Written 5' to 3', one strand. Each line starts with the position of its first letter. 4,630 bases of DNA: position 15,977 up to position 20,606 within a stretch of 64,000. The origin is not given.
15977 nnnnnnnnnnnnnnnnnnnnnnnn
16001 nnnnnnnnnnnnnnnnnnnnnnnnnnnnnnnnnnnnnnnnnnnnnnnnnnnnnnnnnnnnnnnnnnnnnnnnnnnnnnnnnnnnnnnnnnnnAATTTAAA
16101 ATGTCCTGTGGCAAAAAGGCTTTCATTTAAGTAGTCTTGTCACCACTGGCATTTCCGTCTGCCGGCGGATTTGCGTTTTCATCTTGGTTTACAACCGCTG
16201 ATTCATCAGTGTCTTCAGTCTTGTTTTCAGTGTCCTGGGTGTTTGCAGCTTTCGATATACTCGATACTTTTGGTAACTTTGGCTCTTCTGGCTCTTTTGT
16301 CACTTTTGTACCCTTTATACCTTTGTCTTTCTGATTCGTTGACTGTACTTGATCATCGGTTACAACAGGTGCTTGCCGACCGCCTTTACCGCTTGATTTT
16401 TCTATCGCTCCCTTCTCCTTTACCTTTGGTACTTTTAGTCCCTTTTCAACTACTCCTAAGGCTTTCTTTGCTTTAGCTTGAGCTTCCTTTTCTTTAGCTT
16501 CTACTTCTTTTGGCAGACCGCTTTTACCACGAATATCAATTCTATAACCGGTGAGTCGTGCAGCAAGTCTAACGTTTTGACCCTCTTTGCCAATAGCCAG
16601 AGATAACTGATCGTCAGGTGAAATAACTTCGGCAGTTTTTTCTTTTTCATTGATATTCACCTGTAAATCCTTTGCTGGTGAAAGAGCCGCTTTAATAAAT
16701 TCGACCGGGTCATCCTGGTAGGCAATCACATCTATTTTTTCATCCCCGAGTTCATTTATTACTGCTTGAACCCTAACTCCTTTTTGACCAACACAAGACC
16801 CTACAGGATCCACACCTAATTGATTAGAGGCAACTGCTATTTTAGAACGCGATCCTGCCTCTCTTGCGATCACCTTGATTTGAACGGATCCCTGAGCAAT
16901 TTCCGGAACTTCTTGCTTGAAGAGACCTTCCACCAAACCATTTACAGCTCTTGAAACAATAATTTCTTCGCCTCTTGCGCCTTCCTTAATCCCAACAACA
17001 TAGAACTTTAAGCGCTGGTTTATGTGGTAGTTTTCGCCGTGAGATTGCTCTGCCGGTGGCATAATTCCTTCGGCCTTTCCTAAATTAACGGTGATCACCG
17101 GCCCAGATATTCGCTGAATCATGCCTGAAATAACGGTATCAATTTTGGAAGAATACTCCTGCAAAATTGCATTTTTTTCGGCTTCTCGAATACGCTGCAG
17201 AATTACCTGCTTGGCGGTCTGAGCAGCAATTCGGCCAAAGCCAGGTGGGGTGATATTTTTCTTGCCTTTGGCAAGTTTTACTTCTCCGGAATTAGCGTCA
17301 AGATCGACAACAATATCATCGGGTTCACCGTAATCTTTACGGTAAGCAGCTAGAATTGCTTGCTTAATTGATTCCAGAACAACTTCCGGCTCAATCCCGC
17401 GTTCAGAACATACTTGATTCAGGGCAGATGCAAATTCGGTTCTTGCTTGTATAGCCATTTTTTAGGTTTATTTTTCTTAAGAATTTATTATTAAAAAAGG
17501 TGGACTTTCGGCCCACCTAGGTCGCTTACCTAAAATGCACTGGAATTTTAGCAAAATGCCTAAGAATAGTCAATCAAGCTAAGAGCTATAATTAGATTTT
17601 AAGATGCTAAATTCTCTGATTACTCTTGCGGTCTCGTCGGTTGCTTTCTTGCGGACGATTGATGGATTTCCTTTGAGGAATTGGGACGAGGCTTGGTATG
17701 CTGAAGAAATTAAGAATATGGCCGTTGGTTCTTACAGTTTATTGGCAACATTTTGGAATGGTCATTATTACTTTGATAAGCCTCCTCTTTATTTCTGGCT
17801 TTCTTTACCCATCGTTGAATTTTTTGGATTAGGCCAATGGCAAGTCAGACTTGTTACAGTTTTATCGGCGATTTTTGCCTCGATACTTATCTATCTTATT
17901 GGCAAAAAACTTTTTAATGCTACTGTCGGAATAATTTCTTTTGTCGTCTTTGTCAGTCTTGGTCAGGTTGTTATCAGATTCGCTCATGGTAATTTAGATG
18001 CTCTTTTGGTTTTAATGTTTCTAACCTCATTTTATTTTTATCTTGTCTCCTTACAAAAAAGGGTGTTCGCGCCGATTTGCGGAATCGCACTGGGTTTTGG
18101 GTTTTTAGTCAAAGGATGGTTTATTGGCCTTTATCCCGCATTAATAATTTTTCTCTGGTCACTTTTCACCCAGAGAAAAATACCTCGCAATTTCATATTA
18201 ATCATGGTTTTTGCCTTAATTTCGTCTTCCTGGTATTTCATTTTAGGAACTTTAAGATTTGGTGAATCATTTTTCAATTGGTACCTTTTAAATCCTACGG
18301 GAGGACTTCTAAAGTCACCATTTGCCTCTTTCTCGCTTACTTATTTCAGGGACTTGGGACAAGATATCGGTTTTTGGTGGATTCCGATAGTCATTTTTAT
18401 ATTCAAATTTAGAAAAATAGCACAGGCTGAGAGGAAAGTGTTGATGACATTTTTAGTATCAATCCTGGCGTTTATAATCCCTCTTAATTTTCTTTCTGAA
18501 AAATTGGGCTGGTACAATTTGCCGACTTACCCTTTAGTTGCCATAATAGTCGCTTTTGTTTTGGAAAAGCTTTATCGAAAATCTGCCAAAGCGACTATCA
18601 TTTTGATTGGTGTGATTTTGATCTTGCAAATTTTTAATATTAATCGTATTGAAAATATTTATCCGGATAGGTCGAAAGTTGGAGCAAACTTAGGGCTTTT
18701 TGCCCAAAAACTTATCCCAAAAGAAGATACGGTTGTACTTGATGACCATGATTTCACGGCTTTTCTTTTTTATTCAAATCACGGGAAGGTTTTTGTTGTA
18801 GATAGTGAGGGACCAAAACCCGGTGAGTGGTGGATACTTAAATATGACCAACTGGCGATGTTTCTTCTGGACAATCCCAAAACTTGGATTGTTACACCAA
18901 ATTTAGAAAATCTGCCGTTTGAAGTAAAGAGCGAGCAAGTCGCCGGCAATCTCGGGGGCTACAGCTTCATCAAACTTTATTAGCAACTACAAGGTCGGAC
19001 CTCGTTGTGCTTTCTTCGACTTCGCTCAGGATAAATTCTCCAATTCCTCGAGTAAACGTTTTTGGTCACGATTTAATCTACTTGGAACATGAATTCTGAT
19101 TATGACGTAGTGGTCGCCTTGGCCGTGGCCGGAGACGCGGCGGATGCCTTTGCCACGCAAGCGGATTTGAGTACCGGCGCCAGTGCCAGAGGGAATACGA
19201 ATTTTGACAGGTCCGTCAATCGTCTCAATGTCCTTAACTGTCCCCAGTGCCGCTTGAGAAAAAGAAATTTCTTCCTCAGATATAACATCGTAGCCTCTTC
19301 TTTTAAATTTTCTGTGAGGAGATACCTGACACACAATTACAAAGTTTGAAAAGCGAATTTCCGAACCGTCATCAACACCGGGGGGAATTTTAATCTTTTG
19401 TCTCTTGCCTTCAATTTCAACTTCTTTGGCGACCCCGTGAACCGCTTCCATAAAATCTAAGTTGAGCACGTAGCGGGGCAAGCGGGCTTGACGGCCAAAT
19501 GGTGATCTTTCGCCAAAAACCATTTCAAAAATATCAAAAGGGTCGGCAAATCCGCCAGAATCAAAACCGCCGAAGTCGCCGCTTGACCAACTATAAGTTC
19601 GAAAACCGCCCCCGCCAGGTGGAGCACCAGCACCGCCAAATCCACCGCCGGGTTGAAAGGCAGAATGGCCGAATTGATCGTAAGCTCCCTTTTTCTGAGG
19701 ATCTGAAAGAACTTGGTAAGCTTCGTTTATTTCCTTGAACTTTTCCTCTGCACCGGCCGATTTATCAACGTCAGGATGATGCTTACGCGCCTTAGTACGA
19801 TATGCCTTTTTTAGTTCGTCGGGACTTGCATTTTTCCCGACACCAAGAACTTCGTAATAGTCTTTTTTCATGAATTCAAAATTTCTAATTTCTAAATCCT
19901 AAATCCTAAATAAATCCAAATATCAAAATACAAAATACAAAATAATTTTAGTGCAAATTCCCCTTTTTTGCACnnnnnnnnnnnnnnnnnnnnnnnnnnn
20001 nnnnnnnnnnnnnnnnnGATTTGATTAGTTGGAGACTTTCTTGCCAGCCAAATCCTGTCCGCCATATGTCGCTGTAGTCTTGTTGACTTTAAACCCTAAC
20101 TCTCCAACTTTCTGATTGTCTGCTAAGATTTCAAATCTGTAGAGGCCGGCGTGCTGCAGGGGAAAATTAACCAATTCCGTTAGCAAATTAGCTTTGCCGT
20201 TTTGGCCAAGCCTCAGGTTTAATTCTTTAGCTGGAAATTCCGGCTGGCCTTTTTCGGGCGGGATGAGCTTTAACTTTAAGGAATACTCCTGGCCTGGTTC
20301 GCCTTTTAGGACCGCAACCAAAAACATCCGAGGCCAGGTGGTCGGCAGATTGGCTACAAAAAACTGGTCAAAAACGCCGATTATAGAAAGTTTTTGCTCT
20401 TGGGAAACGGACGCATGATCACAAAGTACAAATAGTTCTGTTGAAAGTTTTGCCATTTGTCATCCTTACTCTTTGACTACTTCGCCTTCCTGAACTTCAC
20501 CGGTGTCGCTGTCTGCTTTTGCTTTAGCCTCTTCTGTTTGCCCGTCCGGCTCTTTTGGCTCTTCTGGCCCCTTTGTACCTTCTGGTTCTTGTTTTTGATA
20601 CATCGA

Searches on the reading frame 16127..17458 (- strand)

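Call 12: search_protein_families(library=pfam, proteins=[window:16127-17458:-])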
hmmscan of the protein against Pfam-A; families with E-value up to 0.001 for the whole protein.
window:16127-17458:- (443 aa): 3 families
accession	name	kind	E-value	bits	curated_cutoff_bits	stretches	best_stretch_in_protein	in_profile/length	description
PF13184.12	KH_5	-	6.6e-26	90.7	27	1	201-269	1-69/69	NusA-like KH domain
PF08529.16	NusA_N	-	6.1e-21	75.3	23.8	2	8-66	1-59/119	NusA N-terminal domain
PF23095.1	KH_NusA_C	-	2.9e-05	24.4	34.2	1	283-310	8-35/59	Transcription termination/antitermination protein NusA, KH domain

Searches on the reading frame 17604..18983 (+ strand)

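Call 12: search_protein_families(library=pfam, proteins=[window:17604-18983:+])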
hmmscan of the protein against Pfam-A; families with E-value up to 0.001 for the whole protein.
window:17604-18983:+ (459 aa): 1 family
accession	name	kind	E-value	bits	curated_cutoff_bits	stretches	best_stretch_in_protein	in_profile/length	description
PF13231.12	PMT_2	-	3.9e-17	63.4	26.1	1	58-206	1-154/160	Dolichyl-phosphate-mannose-protein mannosyltransferase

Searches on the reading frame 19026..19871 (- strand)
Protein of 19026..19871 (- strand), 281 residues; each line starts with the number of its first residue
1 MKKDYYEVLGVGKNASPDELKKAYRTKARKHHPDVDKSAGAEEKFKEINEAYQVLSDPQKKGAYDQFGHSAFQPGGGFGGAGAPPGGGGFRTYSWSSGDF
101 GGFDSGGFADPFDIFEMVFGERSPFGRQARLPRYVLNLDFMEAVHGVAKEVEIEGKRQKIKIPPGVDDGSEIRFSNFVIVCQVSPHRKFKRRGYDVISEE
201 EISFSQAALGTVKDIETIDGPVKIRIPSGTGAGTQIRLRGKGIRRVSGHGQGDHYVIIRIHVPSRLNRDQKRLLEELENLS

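Call 10: search_protein_families(library=pfam, proteins=[window:19026-19871:-])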
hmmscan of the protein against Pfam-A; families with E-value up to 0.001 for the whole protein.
window:19026-19871:- (281 aa): 2 families
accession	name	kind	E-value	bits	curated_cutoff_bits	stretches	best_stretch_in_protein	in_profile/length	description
PF01556.23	DnaJ_C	-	1.2e-30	107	26.6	1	134-263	3-152/152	DnaJ C terminal domain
PF00226.36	DnaJ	-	8.2e-26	90.3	27.8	1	4-65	1-63/63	DnaJ domain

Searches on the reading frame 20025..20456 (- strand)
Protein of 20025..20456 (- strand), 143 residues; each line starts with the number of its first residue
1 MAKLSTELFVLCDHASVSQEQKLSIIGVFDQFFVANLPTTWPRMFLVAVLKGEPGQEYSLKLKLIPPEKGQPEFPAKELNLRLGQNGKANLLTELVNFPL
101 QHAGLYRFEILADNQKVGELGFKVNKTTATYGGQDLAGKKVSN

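Call 10: search_protein_families(library=pfam, proteins=[window:20025-20456:-])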
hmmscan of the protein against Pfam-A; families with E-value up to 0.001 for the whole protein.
window:20025-20456:- (143 aa): 1 family
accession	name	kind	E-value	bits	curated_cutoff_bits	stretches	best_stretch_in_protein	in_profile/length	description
PF22091.2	DUF6941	-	2.6e-20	73.5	27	1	8-124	2-124/125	Family of unknown function (DUF6941)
